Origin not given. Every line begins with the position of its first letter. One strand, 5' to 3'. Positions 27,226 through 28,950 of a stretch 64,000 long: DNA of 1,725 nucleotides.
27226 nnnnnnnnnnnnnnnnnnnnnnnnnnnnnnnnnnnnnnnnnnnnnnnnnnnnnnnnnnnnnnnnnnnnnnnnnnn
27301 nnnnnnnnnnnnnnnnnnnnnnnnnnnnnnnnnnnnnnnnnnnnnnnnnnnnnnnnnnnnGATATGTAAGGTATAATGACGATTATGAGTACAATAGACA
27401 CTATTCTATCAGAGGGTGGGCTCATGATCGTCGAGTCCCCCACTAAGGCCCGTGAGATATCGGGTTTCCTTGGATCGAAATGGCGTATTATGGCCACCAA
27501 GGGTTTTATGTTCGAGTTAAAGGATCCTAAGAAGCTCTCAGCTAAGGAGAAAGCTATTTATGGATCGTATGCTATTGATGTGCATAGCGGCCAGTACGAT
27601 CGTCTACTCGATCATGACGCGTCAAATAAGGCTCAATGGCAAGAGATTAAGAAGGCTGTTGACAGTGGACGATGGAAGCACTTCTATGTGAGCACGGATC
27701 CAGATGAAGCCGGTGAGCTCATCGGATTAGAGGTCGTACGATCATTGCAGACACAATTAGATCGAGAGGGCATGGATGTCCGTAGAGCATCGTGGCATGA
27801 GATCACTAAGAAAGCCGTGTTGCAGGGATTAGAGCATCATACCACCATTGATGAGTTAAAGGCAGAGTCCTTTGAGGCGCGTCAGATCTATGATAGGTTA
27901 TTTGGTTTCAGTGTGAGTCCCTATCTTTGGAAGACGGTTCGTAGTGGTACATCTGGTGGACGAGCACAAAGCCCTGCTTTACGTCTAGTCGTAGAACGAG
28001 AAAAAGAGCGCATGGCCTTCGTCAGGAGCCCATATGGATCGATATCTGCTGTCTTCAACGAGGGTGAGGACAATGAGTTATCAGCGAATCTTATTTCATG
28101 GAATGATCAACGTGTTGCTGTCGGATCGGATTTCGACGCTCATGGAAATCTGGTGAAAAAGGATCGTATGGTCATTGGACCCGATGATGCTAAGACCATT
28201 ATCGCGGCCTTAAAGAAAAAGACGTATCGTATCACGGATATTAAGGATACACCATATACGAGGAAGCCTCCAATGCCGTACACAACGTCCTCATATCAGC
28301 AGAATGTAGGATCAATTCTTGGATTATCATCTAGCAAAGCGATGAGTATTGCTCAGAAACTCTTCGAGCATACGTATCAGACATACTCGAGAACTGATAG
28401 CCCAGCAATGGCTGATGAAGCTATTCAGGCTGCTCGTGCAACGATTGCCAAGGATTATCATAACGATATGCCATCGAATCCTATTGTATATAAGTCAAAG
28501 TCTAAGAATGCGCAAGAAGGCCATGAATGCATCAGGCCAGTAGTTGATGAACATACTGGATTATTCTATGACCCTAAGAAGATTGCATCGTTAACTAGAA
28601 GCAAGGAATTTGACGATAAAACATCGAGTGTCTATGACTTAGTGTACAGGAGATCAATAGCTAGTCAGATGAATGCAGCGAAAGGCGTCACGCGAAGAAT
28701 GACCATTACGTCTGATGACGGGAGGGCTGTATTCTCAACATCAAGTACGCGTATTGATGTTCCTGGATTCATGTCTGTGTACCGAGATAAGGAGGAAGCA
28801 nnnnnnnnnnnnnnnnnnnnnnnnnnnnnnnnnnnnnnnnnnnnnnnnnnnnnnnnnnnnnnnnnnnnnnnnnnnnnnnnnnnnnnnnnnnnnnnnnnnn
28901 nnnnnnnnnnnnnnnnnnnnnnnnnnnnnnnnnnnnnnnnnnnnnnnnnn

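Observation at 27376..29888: Topoisomerase I encoded as two ORFs joined at an SD-preceded ATGA overlap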

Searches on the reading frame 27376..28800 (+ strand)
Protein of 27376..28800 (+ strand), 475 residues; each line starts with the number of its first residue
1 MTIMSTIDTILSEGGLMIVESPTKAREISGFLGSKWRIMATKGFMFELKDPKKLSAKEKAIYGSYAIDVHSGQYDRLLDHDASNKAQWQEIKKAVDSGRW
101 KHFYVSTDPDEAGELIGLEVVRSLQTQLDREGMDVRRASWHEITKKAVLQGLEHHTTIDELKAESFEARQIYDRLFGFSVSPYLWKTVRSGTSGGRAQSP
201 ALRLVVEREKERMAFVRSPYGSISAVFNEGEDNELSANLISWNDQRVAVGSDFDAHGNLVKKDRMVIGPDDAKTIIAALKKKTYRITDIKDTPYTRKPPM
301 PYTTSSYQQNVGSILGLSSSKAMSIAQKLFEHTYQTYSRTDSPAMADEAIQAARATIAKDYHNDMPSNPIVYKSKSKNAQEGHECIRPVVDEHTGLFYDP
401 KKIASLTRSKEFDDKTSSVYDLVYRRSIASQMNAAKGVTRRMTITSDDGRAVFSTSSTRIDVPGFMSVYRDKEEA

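Call 3: search_protein_families(library=pfam, proteins=[window:27376-28800:+], max_evalue=0.01)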
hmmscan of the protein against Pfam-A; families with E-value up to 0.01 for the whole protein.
window:27376-28800:+ (475 aa): 2 families
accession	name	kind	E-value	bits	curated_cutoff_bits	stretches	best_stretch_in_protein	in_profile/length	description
PF01131.25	Topoisom_bac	-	1.1e-60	206.3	35.1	1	158-474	2-290/411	DNA topoisomerase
PF01751.28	Toprim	-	2.7e-10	40.7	23.1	1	16-135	2-88/96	Toprim domain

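Call 4: search_solved_structures(query=window:27376-28800:+, show_alignments=1)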
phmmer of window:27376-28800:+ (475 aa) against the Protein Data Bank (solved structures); distinct sequences matched with E-value up to 0.001: 26.
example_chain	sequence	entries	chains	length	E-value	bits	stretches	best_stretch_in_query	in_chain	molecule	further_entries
6pcm_A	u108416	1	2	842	2.5e-70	240.8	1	16-471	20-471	DNA topoisomerase 1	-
5d5h_A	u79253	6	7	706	2.3e-67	231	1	15-471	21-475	DNA topoisomerase 1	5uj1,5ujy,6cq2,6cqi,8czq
8tfg_A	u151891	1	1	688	3.1e-67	230.6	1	16-471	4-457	DNA topoisomerase 1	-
6ozw_A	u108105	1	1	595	4.4e-44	154.3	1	15-473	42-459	DNA topoisomerase 1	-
1cy0_A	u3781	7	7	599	9.3e-44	153.2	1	15-451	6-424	DNA TOPOISOMERASE I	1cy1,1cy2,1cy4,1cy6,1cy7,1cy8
1ecl_A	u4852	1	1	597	1.1e-43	152.9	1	15-451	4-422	ESCHERICHIA COLI TOPOISOMERASE I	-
3pwt_A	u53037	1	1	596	4.9e-43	150.8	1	15-450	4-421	DNA topoisomerase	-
3px7_A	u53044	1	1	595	4.9e-43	150.8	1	15-450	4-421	DNA topoisomerase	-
4rul_A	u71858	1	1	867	5.1e-43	150.8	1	15-450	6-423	DNA topoisomerase 1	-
9gda_F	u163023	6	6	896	5.9e-43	150.6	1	15-450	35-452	DNA topoisomerase 1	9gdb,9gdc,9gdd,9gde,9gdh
1mw8_X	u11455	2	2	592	1.5e-42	149.2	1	15-451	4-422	DNA Topoisomerase I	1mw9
2gai_A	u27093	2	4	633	3.4e-35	125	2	17-228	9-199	DNA topoisomerase I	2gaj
1gku_B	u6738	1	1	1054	1.5e-25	93.2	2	103-212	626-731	REVERSE GYRASE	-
1gl9_B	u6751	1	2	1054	1.5e-25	93.2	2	103-212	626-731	REVERSE GYRASE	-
7fse_A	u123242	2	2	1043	6.1e-22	81.3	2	286-450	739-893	Reverse gyrase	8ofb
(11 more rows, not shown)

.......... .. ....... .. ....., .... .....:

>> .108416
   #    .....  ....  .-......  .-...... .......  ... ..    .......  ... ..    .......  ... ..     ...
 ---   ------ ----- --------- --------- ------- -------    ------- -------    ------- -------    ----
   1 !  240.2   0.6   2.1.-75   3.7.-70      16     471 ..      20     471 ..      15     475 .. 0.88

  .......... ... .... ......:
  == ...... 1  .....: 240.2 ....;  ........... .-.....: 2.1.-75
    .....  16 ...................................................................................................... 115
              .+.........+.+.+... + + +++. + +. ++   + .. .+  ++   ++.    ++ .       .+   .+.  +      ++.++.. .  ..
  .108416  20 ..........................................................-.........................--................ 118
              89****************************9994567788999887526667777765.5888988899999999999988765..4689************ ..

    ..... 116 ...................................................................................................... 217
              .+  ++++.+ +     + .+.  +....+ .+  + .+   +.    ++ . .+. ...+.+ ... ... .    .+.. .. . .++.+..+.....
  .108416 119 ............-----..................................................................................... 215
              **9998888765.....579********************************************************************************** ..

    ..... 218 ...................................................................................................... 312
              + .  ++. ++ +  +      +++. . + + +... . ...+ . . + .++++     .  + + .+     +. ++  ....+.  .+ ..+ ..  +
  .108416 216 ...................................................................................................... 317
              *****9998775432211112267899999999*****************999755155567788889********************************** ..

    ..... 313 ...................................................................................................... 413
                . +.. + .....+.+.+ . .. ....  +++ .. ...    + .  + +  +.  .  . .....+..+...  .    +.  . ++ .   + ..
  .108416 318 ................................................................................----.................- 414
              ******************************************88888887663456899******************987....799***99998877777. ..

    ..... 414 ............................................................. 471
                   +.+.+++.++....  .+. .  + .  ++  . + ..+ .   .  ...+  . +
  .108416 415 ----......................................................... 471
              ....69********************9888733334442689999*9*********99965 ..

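Call 9: find_homologous_proteins(query=window:27376-28800:+)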
Query window:27376-28800:+ (475 aa): 4439 proteins with E <= 0.001 among 8000 candidates; the best 120 are listed.
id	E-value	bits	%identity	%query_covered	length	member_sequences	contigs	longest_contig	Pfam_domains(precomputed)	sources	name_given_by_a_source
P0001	0.0e+0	1055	100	99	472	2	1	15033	PF01131.26,PF01751.29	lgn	-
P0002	9.4e-215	732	70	98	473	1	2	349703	PF01131.26,PF01751.29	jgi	jgi:DNA topoisomerase-1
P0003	4.8e-212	723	68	99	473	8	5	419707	PF01131.26,PF01751.29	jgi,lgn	jgi:DNA topoisomerase-1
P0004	1.4e-197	675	66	98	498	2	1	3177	PF01131.26,PF01751.29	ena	-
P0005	1.5e-195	668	65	99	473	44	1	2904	PF01131.26,PF01751.29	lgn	-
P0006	3.6e-193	660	64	99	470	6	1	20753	PF01131.26,PF01751.29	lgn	-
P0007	9.8e-190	649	63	99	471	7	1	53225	PF01131.26,PF01751.29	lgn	-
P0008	1.4e-180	619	60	99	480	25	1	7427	PF01131.26,PF01751.29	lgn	-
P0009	1.6e-168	579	59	98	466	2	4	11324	PF01131.26,PF01751.29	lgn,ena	-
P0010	1.7e-162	559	57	98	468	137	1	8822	PF01131.26,PF01751.29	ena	-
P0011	2.2e-150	519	55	96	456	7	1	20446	PF01131.26,PF01751.29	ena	-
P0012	1.0e-131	458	50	99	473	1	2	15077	PF01131.26,PF01751.29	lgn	-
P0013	5.0e-131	456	49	96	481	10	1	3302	PF01131.26,PF01751.29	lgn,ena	-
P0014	2.9e-128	447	48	96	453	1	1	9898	PF01131.26,PF01751.29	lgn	-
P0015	8.7e-127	442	48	98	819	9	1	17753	PF13368.12,PF01131.26,PF01751.29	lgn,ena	-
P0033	2.9e-92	328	41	92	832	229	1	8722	PF01131.26,PF01751.29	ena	-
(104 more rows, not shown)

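Call 11: find_related_loci(query=window:27376-28800:+, collection=genome_contigs, flank=6000)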
Query window:27376-28800:+ (475 aa) in genome_contigs; peptide patterns used: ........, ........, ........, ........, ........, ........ (x = any residue, [..] = any of these).
55 stretches matched a pattern, but none encodes a relative of the query by tblastn (E <= 1e-3).

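Call 12: find_related_loci(query=window:27376-28800:+, collection=viral_contigs, flank=6000)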
Query window:27376-28800:+ (475 aa) in viral_contigs; peptide patterns used: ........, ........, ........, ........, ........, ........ (x = any residue, [..] = any of these).
4 stretches matched a pattern; 1 encode a relative of the query (tblastn E <= 1e-3); 1 distinct loci.
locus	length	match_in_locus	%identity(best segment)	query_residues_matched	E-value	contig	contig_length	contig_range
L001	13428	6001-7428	68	1-474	0e+0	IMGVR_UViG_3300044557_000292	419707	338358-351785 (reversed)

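Call 19: find_related_loci(query=A1, collection=viral_contigs, flank=4000)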
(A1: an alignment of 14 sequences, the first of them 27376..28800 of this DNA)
Query A1 (475 aa) in viral_contigs; peptide patterns used: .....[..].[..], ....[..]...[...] (x = any residue, [..] = any of these).
58 stretches matched a pattern; 1 encode a relative of the query (tblastn E <= 1e-3); 1 distinct loci.
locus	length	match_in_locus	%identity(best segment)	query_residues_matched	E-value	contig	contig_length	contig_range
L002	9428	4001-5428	68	1-474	0e+0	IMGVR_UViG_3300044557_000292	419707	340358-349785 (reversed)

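Call 20: find_related_loci(query=A1, collection=metagenome_contigs, flank=4000)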
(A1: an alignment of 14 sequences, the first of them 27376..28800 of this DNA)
Query A1 (475 aa) in metagenome_contigs; peptide patterns used: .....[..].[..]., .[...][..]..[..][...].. (x = any residue, [..] = any of these).
600 stretches matched a pattern (row limit reached: there are more); 585 encode a relative of the query (tblastn E <= 1e-3); the best 80 are kept; 80 distinct loci.
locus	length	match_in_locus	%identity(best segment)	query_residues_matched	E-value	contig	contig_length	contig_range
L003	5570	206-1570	38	16-471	5e-91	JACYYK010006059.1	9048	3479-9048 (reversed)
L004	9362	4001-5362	37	3-471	6e-84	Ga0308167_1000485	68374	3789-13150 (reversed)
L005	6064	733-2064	37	16-471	9e-84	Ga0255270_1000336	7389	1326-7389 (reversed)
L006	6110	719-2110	36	16-474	5e-83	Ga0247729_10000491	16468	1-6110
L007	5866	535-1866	37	16-471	3e-83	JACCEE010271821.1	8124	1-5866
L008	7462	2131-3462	36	16-471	4e-82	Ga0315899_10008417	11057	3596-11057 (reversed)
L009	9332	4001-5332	36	16-471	2e-81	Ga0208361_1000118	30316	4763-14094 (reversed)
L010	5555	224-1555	36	16-471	2e-81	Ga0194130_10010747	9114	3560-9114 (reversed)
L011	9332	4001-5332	35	16-471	7e-81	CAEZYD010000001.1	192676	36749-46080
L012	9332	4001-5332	36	16-471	5e-81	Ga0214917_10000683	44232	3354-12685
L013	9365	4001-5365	36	3-471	3e-80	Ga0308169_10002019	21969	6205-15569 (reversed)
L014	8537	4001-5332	36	16-471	5e-80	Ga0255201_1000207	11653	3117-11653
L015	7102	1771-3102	35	16-471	6e-80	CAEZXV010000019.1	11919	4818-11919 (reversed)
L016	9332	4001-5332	35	16-471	3e-79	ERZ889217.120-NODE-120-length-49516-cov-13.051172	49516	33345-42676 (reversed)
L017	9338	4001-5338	38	16-471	4e-79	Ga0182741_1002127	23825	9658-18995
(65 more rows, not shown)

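Call 22: find_encoding_contigs(protein=P0002, flank=3000, max_places=2)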
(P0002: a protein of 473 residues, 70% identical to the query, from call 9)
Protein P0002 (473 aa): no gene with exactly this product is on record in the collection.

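Call 23: find_encoding_contigs(protein=P0007, flank=3000, max_places=2)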
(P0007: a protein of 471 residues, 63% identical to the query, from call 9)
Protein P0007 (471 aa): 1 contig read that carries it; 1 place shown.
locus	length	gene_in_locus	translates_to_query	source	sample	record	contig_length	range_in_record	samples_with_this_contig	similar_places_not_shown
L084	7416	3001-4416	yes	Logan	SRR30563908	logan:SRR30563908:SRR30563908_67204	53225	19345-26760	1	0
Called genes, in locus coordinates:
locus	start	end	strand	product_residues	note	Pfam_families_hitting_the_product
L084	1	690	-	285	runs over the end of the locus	-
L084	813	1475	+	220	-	-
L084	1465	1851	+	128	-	-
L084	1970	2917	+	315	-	-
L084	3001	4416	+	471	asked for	PF01751:Toprim, PF01131:Topoisom_bac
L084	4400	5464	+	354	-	PF01131:Topoisom_bac, PF13368:Toprim_C_rpt (weak)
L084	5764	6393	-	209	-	-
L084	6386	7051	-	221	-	-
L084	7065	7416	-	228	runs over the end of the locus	-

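Call 24: find_encoding_contigs(protein=P0008, flank=3000, max_places=1)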
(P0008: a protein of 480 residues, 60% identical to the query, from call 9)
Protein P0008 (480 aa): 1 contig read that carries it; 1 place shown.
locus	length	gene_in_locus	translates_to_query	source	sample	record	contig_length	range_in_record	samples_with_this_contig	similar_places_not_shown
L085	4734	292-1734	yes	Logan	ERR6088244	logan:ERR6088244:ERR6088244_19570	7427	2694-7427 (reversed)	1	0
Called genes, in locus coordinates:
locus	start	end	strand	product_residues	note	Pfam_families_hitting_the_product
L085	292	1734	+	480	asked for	PF01751:Toprim, PF01131:Topoisom_bac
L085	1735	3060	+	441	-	PF01131:Topoisom_bac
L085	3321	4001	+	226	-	-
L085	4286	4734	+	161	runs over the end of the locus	-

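Call 25: find_encoding_contigs(protein=P0009, flank=3000, max_places=1)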
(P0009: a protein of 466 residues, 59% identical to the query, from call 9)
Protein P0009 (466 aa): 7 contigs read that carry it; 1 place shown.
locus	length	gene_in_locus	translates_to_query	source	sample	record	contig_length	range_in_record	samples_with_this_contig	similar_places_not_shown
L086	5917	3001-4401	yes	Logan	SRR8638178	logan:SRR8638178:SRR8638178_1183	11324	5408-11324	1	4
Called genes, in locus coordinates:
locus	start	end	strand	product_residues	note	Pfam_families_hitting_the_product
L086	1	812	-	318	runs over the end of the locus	PF01464:SLT (faint), PF18013:Phage_lysozyme2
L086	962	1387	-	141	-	-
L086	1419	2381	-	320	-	-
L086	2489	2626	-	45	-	-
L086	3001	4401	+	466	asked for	PF01751:Toprim, PF01131:Topoisom_bac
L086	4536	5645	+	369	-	PF01131:Topoisom_bac, PF13368:Toprim_C_rpt (faint)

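Call 26: find_encoding_contigs(protein=P0011, flank=3000, max_places=1)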
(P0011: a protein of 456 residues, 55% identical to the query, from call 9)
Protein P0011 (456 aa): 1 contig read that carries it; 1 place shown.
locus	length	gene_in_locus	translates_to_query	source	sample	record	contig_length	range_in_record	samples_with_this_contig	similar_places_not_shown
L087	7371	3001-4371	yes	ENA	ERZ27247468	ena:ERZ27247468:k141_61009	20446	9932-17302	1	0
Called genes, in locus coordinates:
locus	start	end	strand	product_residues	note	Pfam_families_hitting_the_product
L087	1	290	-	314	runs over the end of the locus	PF18013:Phage_lysozyme2 (weak)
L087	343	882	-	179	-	-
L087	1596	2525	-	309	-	-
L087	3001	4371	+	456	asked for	PF01751:Toprim, PF01131:Topoisom_bac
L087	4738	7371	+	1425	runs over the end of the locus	PF02368:Big_2 (faint), PF26182:Ig_NUP210_5th (faint), PF17802:SpaA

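Call 27: find_encoding_contigs(protein=P0012, flank=3000, max_places=1)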
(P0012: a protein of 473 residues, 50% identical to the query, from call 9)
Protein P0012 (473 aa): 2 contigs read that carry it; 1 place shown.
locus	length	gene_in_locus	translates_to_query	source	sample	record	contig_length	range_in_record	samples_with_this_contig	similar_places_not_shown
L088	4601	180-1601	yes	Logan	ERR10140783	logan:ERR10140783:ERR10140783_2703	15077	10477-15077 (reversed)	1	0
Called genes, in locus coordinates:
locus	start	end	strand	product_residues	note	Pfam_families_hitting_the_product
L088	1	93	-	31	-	?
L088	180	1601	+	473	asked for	PF01751:Toprim, PF01131:Topoisom_bac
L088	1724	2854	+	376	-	PF01131:Topoisom_bac, PF13368:Toprim_C_rpt (faint)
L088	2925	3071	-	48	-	-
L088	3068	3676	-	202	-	PF06941:NT5C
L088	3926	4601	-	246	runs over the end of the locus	-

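Call 30: find_encoding_contigs(protein=P0014, flank=3000, max_places=1)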
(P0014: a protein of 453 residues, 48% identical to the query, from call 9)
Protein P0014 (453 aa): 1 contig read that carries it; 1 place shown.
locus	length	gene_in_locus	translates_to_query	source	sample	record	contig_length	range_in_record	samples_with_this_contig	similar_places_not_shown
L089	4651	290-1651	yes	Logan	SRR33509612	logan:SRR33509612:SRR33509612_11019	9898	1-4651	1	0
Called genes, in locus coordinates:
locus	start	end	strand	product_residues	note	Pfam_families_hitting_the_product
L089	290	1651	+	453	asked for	PF01751:Toprim, PF01131:Topoisom_bac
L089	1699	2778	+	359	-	PF01131:Topoisom_bac, PF13368:Toprim_C_rpt (faint)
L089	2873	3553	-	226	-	PF06941:NT5C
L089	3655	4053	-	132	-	-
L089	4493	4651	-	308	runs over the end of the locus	PF26926:Phage_T4_rIIB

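Call 31: find_encoding_contigs(protein=P0013, flank=3000, max_places=1)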
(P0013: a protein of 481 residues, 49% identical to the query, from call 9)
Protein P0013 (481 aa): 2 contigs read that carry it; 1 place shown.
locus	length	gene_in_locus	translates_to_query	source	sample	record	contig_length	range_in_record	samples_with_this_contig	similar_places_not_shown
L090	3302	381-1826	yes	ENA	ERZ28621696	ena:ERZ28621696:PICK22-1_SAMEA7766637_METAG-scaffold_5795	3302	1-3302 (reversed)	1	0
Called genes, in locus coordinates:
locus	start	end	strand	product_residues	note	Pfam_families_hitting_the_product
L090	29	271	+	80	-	-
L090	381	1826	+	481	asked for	PF01751:Toprim (weak), PF01131:Topoisom_bac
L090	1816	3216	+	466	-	PF18912:DZR_2 (faint)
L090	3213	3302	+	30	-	?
